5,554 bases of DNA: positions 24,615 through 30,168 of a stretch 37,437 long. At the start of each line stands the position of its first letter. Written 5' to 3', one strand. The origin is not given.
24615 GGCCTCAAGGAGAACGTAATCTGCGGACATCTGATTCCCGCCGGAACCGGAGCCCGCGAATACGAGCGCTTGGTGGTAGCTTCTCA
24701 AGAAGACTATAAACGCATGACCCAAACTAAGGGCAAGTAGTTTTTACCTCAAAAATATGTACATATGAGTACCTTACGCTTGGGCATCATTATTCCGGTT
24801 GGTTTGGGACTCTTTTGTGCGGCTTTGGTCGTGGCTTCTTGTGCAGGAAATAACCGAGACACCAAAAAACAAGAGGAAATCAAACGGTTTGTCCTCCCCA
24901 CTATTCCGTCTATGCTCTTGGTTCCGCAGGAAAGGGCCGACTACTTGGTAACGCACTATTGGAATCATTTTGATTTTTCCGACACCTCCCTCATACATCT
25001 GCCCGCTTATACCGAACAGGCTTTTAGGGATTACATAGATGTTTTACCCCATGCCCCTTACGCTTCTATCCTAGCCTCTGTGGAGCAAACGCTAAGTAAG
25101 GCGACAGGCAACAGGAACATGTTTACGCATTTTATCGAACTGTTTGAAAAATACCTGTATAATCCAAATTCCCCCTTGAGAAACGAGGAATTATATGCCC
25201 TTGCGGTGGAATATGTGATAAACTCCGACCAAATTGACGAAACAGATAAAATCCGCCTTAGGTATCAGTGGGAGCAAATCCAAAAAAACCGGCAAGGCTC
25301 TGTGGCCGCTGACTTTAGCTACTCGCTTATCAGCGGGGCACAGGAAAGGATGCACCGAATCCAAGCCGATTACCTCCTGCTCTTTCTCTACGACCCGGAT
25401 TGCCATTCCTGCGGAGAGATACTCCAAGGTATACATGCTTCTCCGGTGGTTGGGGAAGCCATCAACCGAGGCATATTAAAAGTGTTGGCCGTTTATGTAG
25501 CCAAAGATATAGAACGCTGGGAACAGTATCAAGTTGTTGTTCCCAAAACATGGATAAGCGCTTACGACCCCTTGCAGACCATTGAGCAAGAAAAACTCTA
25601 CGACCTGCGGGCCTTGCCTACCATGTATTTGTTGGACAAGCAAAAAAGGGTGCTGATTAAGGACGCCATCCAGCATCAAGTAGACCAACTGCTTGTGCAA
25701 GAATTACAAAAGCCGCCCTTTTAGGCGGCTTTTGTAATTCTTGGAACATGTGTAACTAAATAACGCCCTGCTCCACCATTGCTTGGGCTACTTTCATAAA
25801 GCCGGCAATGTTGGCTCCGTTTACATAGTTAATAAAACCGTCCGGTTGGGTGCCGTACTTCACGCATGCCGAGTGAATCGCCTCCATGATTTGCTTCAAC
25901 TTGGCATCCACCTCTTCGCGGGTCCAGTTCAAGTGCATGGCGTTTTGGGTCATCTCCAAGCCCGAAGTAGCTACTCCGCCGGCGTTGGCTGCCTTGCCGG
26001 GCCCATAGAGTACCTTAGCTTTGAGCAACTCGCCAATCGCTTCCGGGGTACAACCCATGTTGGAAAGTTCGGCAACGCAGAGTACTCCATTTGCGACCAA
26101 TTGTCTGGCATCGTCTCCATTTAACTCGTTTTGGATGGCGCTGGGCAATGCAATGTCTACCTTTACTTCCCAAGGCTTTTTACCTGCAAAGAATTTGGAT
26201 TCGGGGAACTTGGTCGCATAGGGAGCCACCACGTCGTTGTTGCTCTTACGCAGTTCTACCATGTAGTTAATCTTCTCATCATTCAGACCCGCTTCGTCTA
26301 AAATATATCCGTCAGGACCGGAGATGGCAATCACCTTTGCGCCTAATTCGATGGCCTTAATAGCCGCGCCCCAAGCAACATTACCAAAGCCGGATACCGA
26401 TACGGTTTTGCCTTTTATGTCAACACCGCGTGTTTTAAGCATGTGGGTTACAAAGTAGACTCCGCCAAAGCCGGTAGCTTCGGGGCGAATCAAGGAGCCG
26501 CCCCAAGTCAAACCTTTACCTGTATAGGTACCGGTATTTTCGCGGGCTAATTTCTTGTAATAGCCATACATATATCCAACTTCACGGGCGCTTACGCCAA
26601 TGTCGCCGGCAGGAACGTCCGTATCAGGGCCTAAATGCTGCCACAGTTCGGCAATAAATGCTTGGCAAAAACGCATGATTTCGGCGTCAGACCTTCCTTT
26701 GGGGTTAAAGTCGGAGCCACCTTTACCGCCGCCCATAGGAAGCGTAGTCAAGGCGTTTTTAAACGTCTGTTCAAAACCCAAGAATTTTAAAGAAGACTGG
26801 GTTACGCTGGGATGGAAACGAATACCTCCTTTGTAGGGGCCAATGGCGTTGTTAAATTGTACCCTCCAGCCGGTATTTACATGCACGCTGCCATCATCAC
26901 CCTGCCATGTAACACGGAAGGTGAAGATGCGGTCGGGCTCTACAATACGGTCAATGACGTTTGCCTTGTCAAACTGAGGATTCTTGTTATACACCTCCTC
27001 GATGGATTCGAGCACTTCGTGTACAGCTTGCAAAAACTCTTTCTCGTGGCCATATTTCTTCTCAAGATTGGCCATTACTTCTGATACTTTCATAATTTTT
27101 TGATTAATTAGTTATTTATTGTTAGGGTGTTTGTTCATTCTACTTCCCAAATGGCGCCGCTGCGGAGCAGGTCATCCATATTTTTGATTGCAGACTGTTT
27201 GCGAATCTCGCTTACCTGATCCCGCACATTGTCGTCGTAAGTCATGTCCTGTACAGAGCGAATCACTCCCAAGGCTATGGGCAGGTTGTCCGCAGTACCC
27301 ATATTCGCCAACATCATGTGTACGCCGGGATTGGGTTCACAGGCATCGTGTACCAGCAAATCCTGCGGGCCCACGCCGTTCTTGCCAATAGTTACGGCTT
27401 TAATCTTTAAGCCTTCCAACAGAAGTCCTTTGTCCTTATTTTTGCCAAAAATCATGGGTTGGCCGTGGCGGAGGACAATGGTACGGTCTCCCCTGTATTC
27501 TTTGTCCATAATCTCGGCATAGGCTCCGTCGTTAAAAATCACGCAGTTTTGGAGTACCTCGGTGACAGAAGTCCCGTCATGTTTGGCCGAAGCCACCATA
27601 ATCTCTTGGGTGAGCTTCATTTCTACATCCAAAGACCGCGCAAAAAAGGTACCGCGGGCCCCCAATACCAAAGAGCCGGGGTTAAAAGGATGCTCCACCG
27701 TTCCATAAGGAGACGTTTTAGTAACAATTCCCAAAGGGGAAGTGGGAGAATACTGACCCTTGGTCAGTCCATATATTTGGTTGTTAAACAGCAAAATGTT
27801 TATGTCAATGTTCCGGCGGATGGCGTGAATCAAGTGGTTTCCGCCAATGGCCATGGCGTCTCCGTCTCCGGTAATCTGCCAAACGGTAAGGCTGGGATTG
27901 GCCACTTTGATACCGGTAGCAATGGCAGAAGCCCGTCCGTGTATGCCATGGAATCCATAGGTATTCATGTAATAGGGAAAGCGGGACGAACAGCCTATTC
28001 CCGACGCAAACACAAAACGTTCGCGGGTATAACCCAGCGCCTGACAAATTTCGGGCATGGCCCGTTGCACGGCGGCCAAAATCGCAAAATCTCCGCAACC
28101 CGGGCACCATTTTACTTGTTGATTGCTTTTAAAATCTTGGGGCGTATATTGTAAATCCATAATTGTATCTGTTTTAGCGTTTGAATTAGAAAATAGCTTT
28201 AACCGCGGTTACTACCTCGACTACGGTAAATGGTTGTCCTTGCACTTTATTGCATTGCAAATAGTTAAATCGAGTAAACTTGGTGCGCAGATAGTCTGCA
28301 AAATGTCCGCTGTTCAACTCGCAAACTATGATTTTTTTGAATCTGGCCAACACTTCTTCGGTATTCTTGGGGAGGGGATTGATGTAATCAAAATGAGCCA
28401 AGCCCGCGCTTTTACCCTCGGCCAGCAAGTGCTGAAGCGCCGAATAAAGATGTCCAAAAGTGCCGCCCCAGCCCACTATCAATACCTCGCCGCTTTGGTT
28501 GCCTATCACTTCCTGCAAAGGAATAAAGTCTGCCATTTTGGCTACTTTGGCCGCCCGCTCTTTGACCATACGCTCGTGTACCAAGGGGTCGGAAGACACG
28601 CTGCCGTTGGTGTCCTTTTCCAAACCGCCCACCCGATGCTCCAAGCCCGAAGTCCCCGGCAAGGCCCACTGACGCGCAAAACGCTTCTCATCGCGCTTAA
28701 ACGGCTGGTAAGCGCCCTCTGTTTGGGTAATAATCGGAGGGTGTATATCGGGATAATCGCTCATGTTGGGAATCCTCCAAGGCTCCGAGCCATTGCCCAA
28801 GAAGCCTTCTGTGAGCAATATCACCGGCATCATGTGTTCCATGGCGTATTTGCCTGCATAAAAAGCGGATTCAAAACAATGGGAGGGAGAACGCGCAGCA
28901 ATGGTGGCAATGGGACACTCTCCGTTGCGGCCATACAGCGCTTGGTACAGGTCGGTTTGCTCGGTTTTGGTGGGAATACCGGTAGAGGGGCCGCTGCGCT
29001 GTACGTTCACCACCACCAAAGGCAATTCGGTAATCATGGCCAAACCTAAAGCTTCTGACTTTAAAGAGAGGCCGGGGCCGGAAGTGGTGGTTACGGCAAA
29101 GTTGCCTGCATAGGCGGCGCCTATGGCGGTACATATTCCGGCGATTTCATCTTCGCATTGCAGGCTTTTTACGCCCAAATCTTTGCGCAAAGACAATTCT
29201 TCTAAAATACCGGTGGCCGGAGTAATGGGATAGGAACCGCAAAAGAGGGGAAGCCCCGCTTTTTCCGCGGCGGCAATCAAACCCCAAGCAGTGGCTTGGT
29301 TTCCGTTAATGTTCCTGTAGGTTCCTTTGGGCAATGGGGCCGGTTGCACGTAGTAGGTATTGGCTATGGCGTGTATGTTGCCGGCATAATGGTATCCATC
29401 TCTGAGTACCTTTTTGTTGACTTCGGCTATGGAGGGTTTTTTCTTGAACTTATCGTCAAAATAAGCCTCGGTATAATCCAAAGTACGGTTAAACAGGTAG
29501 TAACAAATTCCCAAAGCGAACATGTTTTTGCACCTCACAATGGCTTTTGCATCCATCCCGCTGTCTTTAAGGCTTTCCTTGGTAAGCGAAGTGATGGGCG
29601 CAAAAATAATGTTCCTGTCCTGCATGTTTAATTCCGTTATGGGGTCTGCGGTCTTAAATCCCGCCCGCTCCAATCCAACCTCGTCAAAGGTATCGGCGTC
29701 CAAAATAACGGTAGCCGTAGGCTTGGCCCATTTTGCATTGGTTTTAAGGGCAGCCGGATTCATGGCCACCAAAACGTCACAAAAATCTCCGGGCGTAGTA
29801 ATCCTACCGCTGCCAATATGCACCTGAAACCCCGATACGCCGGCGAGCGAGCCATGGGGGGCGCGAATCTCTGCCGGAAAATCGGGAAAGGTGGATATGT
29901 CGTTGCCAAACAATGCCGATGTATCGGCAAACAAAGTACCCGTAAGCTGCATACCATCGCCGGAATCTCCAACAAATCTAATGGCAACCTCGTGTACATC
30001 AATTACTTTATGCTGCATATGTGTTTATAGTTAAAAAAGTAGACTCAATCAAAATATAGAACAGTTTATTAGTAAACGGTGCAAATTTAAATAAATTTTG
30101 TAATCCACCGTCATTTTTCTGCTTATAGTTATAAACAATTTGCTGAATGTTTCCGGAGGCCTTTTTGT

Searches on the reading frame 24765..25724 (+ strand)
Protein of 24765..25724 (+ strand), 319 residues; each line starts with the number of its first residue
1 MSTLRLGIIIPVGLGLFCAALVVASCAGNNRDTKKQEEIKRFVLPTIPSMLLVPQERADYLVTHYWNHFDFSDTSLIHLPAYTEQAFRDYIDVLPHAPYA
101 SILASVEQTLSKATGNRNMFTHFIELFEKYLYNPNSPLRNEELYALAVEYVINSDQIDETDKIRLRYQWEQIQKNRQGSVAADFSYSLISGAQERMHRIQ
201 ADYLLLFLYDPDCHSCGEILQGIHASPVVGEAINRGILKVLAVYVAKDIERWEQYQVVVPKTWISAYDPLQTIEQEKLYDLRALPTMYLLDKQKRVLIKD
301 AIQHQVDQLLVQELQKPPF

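Call 81: search_protein_families(library=pfam, proteins=[window:24765-25724:+], max_evalue=0.001)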
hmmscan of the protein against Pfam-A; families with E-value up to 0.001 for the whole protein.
window:24765-25724:+ (319 aa): 2 families
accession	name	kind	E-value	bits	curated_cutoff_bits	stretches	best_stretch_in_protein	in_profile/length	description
PF17127.10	DUF5106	-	1e-49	169.3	28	1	26-175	2-151/151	Domain of unknown function (DUF5106)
PF13905.12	Thioredoxin_8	-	1.2e-07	32.3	27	1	202-296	2-94/94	Thioredoxin-like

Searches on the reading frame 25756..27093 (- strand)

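Call 6: search_protein_families(library=ncbifam, proteins=[window:25756-27093:-], max_evalue=0.01)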
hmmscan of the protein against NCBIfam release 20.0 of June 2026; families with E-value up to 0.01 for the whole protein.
window:25756-27093:- (445 aa): 8 families
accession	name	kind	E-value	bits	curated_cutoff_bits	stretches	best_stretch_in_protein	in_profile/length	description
NF010633.0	PRK14030.1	subfamily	1.5e-249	828.5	743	1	1-445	1-445/445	glutamate dehydrogenase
NF010634.0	PRK14031.1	equivalog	1.3e-209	696.2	822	1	1-445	1-444/444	NADP-specific glutamate dehydrogenase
NF006929.0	PRK09414.1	equivalog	4.5e-204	678.5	536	1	2-445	6-445/445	NADP-specific glutamate dehydrogenase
NF040817.1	GdhA_Arch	equivalog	4.7e-72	243.4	750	1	45-444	26-416/419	glutamate dehydrogenase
NF041398.1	GluDhGdhB_Halo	equivalog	1.8e-62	211.6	620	1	44-444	22-408/410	glutamate dehydrogenase GdhB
NF035922.1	Trp_DH_ScyB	equivalog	1.8e-05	23.9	600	0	82-183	33-139/346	tryptophan dehydrogenase ScyB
NF004005.0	PRK05476.2-3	equivalog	0.0027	16.6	275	1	216-256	196-236/418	adenosylhomocysteinase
NF009200.0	PRK12548.1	subfamily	0.0091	15.4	432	0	211-276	110-174/289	shikimate dehydrogenase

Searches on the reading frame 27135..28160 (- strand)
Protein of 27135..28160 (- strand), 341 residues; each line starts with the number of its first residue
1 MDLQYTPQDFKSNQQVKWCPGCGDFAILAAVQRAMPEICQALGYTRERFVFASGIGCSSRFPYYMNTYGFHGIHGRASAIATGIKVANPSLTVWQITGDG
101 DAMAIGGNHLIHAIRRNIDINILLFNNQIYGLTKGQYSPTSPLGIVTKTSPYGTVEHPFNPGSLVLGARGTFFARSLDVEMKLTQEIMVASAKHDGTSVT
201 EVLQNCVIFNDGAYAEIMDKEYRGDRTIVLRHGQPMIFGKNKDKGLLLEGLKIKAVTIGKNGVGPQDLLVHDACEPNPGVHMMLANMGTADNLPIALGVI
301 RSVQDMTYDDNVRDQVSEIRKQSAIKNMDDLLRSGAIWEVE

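Call 6: search_protein_families(library=ncbifam, proteins=[window:27135-28160:-], max_evalue=0.01)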
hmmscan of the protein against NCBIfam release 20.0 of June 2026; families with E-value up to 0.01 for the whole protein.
window:27135-28160:- (341 aa): 35 families (the best 25 are shown)
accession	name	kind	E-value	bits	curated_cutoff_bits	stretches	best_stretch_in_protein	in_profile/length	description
NF008820.0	PRK11866.1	equivalog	4.8e-75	252.6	402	1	5-212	4-207/287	2-oxoacid ferredoxin oxidoreductase subunit beta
TIGR02177.1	PorB_KorB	subfamily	5.6e-71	239.4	261.9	1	16-214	1-195/286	2-oxoacid:acceptor oxidoreductase, beta subunit, pyruvate/2-ketoisovalerate family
NF041171.1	Oxoac_fdxbeta_Archa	equivalog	4.4e-64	216.6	423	1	16-220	3-203/296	2-oxoacid:ferredoxin oxidoreductase subunit beta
NF008821.0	PRK11869.1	equivalog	1.9e-63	214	438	1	12-211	10-205/286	2-oxoacid ferredoxin oxidoreductase subunit beta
NF007207.0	PRK09628.1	equivalog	4e-57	194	364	1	16-208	16-204/277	2-oxoglutarate ferredoxin oxidoreductase subunit beta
NF008819.1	PRK11865.1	equivalog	1.1e-09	38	405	1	18-155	20-156/300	pyruvate synthase subunit PorB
NF004813.0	PRK06163.1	equivalog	3.7e-08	33.3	240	1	71-146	56-132/202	hypothetical protein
TIGR03336.1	IOR_alpha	equivalog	2.4e-07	29.4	650.9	1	18-212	358-537/595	indolepyruvate ferredoxin oxidoreductase subunit alpha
NF006122.0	PRK08266.1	subfamily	3.5e-07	29.1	571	1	59-132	389-461/543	hypothetical protein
TIGR02176.1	pyruv_ox_red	equivalog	1.3e-06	26.6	911.35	1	92-205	955-1069/1167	pyruvate:ferredoxin (flavodoxin) oxidoreductase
NF045792.1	OxalOxredbeta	equivalog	2.6e-06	26.7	590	1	78-155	89-166/311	oxalate oxidoreductase subunit beta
TIGR03846.1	sulfopy_beta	equivalog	2.9e-06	27.3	221.5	1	70-150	40-123/182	sulfopyruvate decarboxylase subunit beta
NF004772.0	PRK06112.1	subfamily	1e-05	24.1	673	1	75-157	440-519/578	acetolactate synthase catalytic subunit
NF008818.0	PRK11864.1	subfamily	5.3e-05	22.5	405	1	71-157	68-159/300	3-methyl-2-oxobutanoate dehydrogenase subunit beta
NF004710.0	PRK06048.1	equivalog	6.4e-05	21.6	976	1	67-134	409-475/561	acetolactate synthase large subunit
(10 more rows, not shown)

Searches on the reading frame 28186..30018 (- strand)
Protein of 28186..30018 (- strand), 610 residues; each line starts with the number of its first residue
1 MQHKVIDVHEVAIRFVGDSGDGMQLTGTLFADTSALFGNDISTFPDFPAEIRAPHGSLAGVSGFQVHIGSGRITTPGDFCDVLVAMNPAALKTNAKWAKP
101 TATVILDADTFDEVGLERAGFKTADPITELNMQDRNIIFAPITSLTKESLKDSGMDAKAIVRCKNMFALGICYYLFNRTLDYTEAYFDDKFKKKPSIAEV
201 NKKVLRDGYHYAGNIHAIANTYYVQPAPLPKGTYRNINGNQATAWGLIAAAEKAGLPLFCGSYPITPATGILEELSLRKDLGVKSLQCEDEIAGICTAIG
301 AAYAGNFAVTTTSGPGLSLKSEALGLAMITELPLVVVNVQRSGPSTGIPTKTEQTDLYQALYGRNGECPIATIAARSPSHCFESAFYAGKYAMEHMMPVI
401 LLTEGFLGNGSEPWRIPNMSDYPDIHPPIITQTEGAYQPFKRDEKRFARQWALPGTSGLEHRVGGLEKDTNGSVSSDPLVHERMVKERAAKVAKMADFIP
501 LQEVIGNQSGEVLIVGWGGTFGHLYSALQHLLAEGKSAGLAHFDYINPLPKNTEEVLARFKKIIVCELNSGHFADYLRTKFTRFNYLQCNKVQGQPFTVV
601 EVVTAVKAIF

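Call 6: search_protein_families(library=ncbifam, proteins=[window:28186-30018:-], max_evalue=0.01)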
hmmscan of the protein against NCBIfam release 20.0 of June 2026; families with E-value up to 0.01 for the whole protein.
window:28186-30018:- (610 aa): 11 families
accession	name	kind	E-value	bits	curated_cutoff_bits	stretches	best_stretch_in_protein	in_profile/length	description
TIGR03710.1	OAFO_sf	subfamily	2.2e-183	610.9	482.75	1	10-605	1-560/561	2-oxoacid:acceptor oxidoreductase subunit alpha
NF006412.0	PRK08659.1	equivalog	8.4e-74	249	411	1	237-608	8-375/378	2-oxoacid:acceptor oxidoreductase subunit alpha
NF041170.1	Oxoac_fdxalpha_Archa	equivalog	3e-68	230.7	800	1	136-609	141-622/636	2-oxoacid:ferredoxin oxidoreductase subunit alpha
NF007206.0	PRK09627.1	equivalog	4.3e-61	206.9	579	1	249-608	13-374/375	2-oxoglutarate synthase subunit alpha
NF005507.0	PRK07119.1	subfamily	1.1e-36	126.3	399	1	237-608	7-347/352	3-methyl-2-oxobutanoate dehydrogenase subunit VorB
NF006232.0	PRK08366.1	equivalog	2.3e-12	46.3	646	1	237-342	10-113/394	2-ketoisovalerate ferredoxin oxidoreductase subunit alpha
NF040682.1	PorA_Arch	equivalog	2.9e-11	42.9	550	1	237-342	6-109/387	pyruvate synthase subunit PorA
NF007201.0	PRK09622.1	equivalog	3.2e-09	36.2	590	1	261-407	32-177/405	2-oxoacid:ferredoxin oxidoreductase subunit alpha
NF006233.0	PRK08367.1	equivalog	2e-08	33.5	625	1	237-341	7-109/394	pyruvate ferredoxin oxidoreductase subunit alpha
NF045764.1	PhenlGlyoxDHPadG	equivalog_domain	1.3e-06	27.2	700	1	238-343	6-109/398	NADH-dependent phenylglyoxylate dehydrogenase subunit alpha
NF045791.1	OxalOxredalpha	equivalog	1.2e-05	24.5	500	1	235-328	5-96/395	oxalate oxidoreductase subunit alpha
